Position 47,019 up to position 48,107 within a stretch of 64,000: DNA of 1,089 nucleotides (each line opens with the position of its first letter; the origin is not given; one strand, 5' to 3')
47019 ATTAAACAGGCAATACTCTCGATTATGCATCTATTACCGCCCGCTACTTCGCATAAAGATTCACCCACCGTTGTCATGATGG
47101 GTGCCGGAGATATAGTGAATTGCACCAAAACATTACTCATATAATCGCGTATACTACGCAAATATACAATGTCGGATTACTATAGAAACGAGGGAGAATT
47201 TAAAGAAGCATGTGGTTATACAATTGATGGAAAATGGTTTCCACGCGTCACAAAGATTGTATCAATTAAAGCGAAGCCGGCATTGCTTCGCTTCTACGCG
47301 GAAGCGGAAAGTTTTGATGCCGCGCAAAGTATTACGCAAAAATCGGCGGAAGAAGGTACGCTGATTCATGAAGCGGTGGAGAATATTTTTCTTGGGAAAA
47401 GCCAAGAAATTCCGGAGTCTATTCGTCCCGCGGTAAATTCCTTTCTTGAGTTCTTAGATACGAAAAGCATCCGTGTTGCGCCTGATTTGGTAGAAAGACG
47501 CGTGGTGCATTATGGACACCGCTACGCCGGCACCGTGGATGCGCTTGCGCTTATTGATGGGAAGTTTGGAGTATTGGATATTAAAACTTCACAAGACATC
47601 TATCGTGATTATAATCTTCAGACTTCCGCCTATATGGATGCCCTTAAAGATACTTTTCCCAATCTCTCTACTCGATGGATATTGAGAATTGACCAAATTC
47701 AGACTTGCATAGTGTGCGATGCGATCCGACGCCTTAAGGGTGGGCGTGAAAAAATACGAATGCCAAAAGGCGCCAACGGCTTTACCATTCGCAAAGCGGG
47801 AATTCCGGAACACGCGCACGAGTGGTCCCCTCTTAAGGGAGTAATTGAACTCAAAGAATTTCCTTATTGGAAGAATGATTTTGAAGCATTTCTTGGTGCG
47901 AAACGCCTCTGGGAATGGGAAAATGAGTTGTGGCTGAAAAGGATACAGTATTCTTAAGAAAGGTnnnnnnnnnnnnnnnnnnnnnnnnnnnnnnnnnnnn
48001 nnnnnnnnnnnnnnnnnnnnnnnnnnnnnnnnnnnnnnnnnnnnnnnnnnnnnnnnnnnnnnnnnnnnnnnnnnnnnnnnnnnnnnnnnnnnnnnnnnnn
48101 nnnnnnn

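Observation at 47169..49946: Candidate defence islet: PD-(D/E)xK nuclease, membrane-anchored bPH/AlbA_2 (Schlafen-like) protein and a DnaQ-like exonuclease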

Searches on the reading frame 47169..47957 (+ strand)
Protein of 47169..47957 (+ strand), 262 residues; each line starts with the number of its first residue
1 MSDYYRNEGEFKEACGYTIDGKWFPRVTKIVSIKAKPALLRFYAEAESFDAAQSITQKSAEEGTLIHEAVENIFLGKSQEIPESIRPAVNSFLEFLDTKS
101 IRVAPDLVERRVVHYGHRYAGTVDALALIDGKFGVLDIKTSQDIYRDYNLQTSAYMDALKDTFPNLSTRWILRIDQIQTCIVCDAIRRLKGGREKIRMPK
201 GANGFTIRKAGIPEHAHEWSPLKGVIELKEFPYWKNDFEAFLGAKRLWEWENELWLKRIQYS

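Call 3: search_protein_families(library=pfam, proteins=[window:47169-47957:+], max_evalue=0.1)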
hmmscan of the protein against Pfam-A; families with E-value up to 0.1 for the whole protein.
window:47169-47957:+ (262 aa): 1 family
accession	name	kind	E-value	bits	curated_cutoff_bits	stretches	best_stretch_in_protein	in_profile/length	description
PF12705.13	PDDEXK_1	-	0.00043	20.7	22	1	64-166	66-176/247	PD-(D/E)XK nuclease superfamily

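Call 4: search_protein_families(library=padloc, proteins=[window:47169-47957:+], max_evalue=1)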
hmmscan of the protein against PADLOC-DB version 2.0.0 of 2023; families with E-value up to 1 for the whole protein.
window:47169-47957:+ (262 aa): 4 families
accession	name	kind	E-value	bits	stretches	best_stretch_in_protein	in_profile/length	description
PDLC01250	Cas4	-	0.00025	19.4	1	61-162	32-104/168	"CAS-I,CAS-II,CAS-III,CAS-IV,CAS-V,CAS-VI; acquisition_associated"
PDLC00943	Cas4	-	0.00061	17.8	1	115-161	66-111/180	CRISPR-associated protein Cas4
PDLC00944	Cas4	-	0.0042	15.3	1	118-159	65-109/177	Cas4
PDLC01447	Cas4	-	0.055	11.9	1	52-160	30-94/161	"CAS-I,CAS-II,CAS-III,CAS-IV,CAS-V,CAS-VI; acquisition_associated"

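Call 5: search_protein_families(library=ncbifam, proteins=[window:47169-47957:+], max_evalue=0.1)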
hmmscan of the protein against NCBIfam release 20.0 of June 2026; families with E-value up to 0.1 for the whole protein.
window:47169-47957:+ (262 aa): 2 families
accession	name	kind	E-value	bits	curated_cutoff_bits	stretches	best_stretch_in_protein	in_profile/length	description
TIGR00372.1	cas4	equivalog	0.0023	17.8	65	1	115-161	66-111/180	CRISPR-associated protein Cas4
NF010487.0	PRK13909.1-4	equivalog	0.028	12.6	759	1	122-169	861-908/924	RecB-like helicase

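Call 14: find_homologous_proteins(query=window:47169-47957:+)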
Query window:47169-47957:+ (262 aa): 2090 proteins with E <= 0.001 among 2376 candidates; the best 120 are listed.
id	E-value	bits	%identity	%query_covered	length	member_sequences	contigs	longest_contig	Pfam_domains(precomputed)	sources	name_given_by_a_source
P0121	8.4e-176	601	100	100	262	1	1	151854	-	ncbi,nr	ncbi:MAG: hypothetical protein NUV53_03760 [Patescibacteria group bacterium]|nr:hypothetical protein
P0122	4.2e-142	490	80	100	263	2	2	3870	-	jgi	jgi:hypothetical protein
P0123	6.6e-139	480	79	100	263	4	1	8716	-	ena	-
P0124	1.1e-138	479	80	100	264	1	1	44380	-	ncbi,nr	ncbi:MAG: hypothetical protein HYW65_03800 [Candidatus Liptonbacteria bacterium]|nr:hypothetical pro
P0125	1.1e-137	476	79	100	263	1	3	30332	-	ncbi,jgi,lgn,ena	-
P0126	3.8e-135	468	79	100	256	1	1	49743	-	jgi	jgi:hypothetical protein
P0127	2.5e-124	432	74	100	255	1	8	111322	-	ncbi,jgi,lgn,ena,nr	ncbi:MAG: hypothetical protein FJY98_02805 [Candidatus Liptonbacteria bacterium]|nr:hypothetical pro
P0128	2.5e-123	429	74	100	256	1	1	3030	-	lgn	-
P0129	5.1e-123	428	72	100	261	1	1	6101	-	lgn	-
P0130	1.4e-120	420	72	98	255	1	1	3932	-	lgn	-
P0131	2.8e-119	416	72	100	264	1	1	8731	-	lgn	-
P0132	2.9e-119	416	71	100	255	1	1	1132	-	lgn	-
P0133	5.9e-118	411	69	98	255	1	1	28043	-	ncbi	-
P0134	6.2e-118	411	70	100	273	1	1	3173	-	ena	-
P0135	6.8e-118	411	72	100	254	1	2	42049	-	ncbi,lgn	-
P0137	1.3e-117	410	72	100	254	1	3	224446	-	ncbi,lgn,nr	ncbi:MAG: hypothetical protein KGJ89_02380 [Patescibacteria group bacterium]|nr:hypothetical protein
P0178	2.6e-112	393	68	100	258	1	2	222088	-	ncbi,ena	-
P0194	3.1e-111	389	65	100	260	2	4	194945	-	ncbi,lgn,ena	ncbi:MAG: hypothetical protein AAB536_03400 [Patescibacteria group bacterium]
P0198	4.6e-111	389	68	100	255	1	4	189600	-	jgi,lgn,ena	jgi:hypothetical protein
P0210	2.7e-110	386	68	99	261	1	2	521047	-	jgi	-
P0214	9.5e-110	384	66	98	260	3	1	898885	-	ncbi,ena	-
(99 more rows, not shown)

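Call 33: find_encoding_contigs(protein=P0214, flank=5000, max_places=1)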
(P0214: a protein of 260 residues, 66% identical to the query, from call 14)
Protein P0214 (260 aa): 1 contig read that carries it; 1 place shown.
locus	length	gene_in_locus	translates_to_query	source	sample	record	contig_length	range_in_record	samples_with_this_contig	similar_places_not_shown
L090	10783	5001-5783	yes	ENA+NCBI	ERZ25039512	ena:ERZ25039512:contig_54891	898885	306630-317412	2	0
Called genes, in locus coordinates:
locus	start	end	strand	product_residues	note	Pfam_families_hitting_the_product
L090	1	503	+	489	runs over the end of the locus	PF00749:tRNA-synt_1c, PF19269:Anticodon_2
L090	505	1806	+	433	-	PF01551:Peptidase_M23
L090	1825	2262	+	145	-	-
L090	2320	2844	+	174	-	PF00961:LAGLIDADG_1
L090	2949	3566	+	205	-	PF01551:Peptidase_M23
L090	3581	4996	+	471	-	PF01225:Mur_ligase, PF08245:Mur_ligase_M, PF02875:Mur_ligase_C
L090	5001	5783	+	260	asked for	-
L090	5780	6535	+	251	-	PF03372:Exo_endo_phos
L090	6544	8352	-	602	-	PF00009:GTP_EFTU, PF01926:MMR_HSR1, PF22042:EF-G_D2, PF03144:GTP_EFTU_D2, PF14492:EFG_III (weak), PF00679:EFG_C, PF21018:BipA_C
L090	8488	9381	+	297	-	-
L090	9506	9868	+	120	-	PF05635:23S_rRNA_IVP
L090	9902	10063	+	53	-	-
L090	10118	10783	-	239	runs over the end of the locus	PF03104:DNA_pol_B_exo1 (weak), PF13482:RNase_H_2, PF10108:DNA_pol_B_exo2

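Call 34: find_encoding_contigs(protein=P0210, flank=5000, max_places=1)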
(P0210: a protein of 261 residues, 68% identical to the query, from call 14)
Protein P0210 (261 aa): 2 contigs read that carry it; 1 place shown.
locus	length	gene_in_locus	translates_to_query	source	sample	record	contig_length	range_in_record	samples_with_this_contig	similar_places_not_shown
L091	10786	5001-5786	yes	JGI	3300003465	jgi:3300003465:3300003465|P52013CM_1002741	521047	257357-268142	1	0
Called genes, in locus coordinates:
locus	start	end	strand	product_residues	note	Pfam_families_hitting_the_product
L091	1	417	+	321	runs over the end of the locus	PF02388:FemAB, PF13480:Acetyltransf_6, PF02388:FemAB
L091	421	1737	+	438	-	PF08245:Mur_ligase_M, PF02875:Mur_ligase_C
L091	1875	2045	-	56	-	-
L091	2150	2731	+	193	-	PF06821:Ser_hydrolase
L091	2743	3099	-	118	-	-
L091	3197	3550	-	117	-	-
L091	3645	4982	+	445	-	PF01225:Mur_ligase, PF08245:Mur_ligase_M, PF02875:Mur_ligase_C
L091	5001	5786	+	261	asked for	-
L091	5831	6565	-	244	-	-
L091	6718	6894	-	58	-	-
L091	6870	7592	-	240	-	PF13482:RNase_H_2, PF10108:DNA_pol_B_exo2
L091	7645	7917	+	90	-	PF01016:Ribosomal_L27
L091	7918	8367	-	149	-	PF01281:Ribosomal_L9_N, PF03948:Ribosomal_L9_C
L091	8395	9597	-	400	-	PF22694:CtpB_N-like (weak), PF00595:PDZ, PF13180:PDZ_2 (weak), PF17820:PDZ_6, PF03572:Peptidase_S41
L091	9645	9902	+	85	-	-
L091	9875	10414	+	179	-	PF01327:Pep_deformylase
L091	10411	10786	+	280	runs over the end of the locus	PF00551:Formyl_trans_N, PF02911:Formyl_trans_C (weak)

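Call 35: find_encoding_contigs(protein=P0194, flank=5000, max_places=1)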
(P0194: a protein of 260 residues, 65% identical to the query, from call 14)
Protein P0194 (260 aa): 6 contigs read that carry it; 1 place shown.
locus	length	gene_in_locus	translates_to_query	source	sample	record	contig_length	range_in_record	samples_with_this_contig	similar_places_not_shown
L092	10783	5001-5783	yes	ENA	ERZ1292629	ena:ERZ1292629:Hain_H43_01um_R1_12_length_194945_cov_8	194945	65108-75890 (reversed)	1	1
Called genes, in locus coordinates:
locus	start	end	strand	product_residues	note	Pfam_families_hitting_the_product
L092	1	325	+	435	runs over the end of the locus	PF01551:Peptidase_M23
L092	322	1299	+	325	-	PF02388:FemAB, PF13480:Acetyltransf_6, PF02388:FemAB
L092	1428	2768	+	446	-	PF08245:Mur_ligase_M, PF02875:Mur_ligase_C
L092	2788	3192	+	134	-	-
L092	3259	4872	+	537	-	PF01225:Mur_ligase, PF08245:Mur_ligase_M, PF02875:Mur_ligase_C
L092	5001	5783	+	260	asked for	-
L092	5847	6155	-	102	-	-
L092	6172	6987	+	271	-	-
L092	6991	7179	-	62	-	-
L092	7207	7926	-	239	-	PF03104:DNA_pol_B_exo1 (weak), PF13482:RNase_H_2, PF10108:DNA_pol_B_exo2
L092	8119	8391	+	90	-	PF01016:Ribosomal_L27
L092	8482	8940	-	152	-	PF01281:Ribosomal_L9_N, PF03948:Ribosomal_L9_C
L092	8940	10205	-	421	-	PF22694:CtpB_N-like (weak), PF00595:PDZ, PF13180:PDZ_2, PF17820:PDZ_6, PF03572:Peptidase_S41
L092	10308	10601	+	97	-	-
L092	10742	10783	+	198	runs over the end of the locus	PF01327:Pep_deformylase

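Call 38: predict_structure(alignment_id=A2)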
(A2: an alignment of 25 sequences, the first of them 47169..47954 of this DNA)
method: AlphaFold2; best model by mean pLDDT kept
length: 262 residues; sequences in the alignment: 25
mean_pLDDT: 60.7   pTM: 0.55
mean pLDDT of the five models: 60.7, 56.9, 53.1, 51.2, 49.8
residues with pLDDT >= 90: 0; 70-90: 79; 50-70: 111; < 50: 72
segments of 3 or more residues with pLDDT < 50: 1-5, 15-17, 24-35, 37-39, 41-45, 110-123, 141-147, 191-201, 203-212
pLDDT, mean of each block of 10 residues (from residue 1): 51 52 42 45 52 59 64 73 76 76 60 34 62 72 49 62 77 75 69 44 47 68 77 65 64 64 60
secondary structure, 60 per line:
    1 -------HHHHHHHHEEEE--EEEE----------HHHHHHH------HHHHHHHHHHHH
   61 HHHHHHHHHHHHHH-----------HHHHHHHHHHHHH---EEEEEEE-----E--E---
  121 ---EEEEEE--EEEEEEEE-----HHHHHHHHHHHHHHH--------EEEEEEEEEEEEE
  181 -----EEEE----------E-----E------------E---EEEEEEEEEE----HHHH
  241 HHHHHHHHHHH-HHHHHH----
elements in order: H8-15 E16-19 E22-25 H36-42 H49-74 H86-98 E102-108 E124-129 E132-139 H145-159 E168-180 E186-189 E223-232 H237-251 H253-258

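Call 39: search_solved_structures(query=A2, max_evalue=1, show_alignments=2)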
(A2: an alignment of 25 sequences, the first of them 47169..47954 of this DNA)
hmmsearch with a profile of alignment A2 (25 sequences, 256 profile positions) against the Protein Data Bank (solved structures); distinct sequences matched with E-value up to 1: 4.
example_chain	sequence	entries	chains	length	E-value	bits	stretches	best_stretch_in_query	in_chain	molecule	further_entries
8xa9_A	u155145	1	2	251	0.00087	22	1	62-163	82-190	Mitochondrial genome maintenance exonuclease 1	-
5zyu_A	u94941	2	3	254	0.00091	22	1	61-163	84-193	Mitochondrial genome maintenance exonuclease 1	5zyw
5zyt_A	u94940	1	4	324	0.0016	21.1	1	62-163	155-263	Mitochondrial genome maintenance exonuclease 1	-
5zyv_A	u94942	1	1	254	0.0046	19.7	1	107-163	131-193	Mitochondrial genome maintenance exonuclease 1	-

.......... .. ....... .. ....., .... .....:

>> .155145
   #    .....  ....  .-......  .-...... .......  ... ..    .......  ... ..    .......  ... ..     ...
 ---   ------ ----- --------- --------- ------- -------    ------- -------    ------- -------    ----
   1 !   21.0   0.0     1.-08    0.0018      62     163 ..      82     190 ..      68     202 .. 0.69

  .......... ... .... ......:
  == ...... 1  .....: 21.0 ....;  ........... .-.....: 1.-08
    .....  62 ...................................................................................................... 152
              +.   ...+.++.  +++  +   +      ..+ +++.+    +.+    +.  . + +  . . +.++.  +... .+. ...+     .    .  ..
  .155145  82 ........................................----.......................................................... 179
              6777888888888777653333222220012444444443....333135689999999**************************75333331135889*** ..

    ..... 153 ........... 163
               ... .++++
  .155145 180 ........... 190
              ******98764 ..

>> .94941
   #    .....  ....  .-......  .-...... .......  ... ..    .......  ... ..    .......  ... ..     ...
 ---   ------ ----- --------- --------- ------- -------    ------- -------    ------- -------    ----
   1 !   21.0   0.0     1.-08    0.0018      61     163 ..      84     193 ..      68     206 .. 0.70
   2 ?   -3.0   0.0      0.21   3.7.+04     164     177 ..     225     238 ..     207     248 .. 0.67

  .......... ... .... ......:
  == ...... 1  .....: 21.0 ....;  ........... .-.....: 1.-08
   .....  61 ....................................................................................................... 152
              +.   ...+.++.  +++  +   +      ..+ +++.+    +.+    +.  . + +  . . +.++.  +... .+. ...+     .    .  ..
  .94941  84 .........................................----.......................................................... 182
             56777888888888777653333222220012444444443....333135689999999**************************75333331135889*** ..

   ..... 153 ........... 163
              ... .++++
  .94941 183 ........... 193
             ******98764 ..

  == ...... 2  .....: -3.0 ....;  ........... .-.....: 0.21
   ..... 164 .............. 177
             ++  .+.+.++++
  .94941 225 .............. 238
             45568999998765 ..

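Call 47: fold_search(model_id=the predicted structure, library=pdb)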
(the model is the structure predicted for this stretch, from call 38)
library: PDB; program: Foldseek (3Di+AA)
matches with E <= 10: 498; with E <= 0.001: 0
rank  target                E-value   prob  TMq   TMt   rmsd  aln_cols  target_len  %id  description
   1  8j2f_A                5.2e-02  0.23  0.13  0.09  10.1        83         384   12  Human neutral shpingomyelinase (released 2023-12-06)
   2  3h4r                  1.6e-01  0.25  0.26  0.30  11.5       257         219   16  Crystal structure of E. coli RecE exonuclease (released 2009-05-26)
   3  9va7_H                2.1e-01  0.12  0.16  0.11  14.2       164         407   13  Crystal structure of legionella effector Lem17 in complex with IP6 (released 2026-01-21)
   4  3sm4_A                2.4e-01  0.13  0.19  0.21  19.2       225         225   12  Crystal Structure of the K131A Mutant of Lambda Exonuclease in Complex with a 5'-Phosphorylated 14-mer/12-mer Duplex a (released 2011-07-20)
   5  5j3p_B                3.3e-01  0.14  0.17  0.19  10.0       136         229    9  Crystal structure of the catalytic domain of human tyrosyl DNA phosphodiesterase 2 (released 2016-05-04)
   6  6ca4_A                3.7e-01  0.21  0.13  0.14   5.2        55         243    9  Crystal structure of humanized D. rerio TDP2 by 14 mutations (released 2018-05-02)
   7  9va7_F                4.1e-01  0.08  0.16  0.11  14.0       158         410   13  Crystal structure of legionella effector Lem17 in complex with IP6 (released 2026-01-21)
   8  6be0                  4.4e-01  0.08  0.15  0.15  13.8       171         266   10  AvrA delL154 with IP6, CoA (released 2018-08-01)
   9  2okf_A                4.6e-01  0.30  0.19  0.33   5.6        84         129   15  CRYSTAL STRUCTURE OF A FDXN ELEMENT EXCISION CONTROLLING FACTOR PROTEIN (AVA_3312) FROM ANABAENA VARIABILIS AT 1.60 A  (released 2007-01-30)
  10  5ino_A                4.6e-01  0.11  0.18  0.18   9.9       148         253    6  Human Tdp2 reaction product (5'-phosphorylated DNA)-Mg2+ complex (released 2016-04-27)
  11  7orn_A                4.6e-01  0.08  0.18  0.05  17.9       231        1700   12  La Crosse virus polymerase at replication initiation stage (released 2022-02-16)
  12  2inb                  4.9e-01  0.23  0.17  0.31   6.0        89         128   16  Crystal structure of an XisH family protein (ZP_00107633.1) from Nostoc punctiforme PCC 73102 at 1.60 A resolution (released 2006-10-24)
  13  8q3b_E                4.9e-01  0.21  0.19  0.23   6.5        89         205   10  The closed state of the ASFV apo-RNA polymerase (released 2024-02-14)
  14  5ino_B                4.9e-01  0.15  0.12  0.13   5.6        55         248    7  Human Tdp2 reaction product (5'-phosphorylated DNA)-Mg2+ complex (released 2016-04-27)
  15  6ekr                  4.9e-01  0.09  0.18  0.16  18.2       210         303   13  Crystal structure of Type IIP restriction endonuclease Kpn2I (released 2018-10-10)
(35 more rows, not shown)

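Call 58: find_encoding_contigs(protein=P0137, flank=6000, max_places=1)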
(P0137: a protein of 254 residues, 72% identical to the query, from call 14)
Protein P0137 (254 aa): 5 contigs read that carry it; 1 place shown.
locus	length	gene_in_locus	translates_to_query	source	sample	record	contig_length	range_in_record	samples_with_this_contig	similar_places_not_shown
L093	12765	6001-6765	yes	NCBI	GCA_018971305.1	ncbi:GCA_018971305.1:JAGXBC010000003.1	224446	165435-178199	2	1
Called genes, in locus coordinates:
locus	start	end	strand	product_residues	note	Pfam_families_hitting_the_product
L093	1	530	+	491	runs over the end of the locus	PF00749:tRNA-synt_1c, PF19269:Anticodon_2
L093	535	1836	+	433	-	PF08614:ATG16 (weak), PF01551:Peptidase_M23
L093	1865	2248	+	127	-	-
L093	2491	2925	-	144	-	-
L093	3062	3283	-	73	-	-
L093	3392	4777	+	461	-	PF01225:Mur_ligase, PF08245:Mur_ligase_M, PF02875:Mur_ligase_C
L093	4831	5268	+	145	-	-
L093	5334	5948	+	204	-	PF01551:Peptidase_M23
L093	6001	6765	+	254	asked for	-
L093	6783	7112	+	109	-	-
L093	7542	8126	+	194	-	PF12146:Hydrolase_4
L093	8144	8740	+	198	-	PF01928:CYTH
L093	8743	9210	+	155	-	PF00383:dCMP_cyt_deam_1, PF14437:MafB19-deam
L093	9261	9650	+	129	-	-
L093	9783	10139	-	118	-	PF01740:STAS, PF13466:STAS_2 (weak)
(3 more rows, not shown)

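Call 59: find_encoding_contigs(protein=P0178, flank=6000, max_places=1)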
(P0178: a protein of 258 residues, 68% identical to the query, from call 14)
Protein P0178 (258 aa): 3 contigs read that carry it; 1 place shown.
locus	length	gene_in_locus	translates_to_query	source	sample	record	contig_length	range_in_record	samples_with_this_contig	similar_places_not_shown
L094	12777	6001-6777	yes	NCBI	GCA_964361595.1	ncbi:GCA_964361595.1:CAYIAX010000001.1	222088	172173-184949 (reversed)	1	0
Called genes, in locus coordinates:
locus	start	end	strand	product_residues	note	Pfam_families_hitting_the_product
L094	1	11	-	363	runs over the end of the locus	-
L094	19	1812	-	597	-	-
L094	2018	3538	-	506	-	-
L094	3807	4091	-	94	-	PF12802:MarR_2 (faint), PF25212:HVO_A0114 (faint), PF09339:HTH_IclR (weak), PF12840:HTH_20, PF01022:HTH_5, PF13412:HTH_24 (weak)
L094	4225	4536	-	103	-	-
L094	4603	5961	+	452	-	PF01225:Mur_ligase, PF08245:Mur_ligase_M, PF02875:Mur_ligase_C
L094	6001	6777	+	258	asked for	-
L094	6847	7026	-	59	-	-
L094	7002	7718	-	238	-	PF13482:RNase_H_2, PF10108:DNA_pol_B_exo2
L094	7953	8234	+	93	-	PF01016:Ribosomal_L27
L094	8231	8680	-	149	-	PF01281:Ribosomal_L9_N, PF03948:Ribosomal_L9_C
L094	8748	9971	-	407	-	PF22694:CtpB_N-like (weak), PF00595:PDZ, PF13180:PDZ_2 (weak), PF17820:PDZ_6, PF03572:Peptidase_S41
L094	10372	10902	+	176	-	PF01327:Pep_deformylase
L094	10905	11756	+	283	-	PF00551:Formyl_trans_N, PF02911:Formyl_trans_C (weak)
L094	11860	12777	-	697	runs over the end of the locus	PF00963:Cohesin (weak)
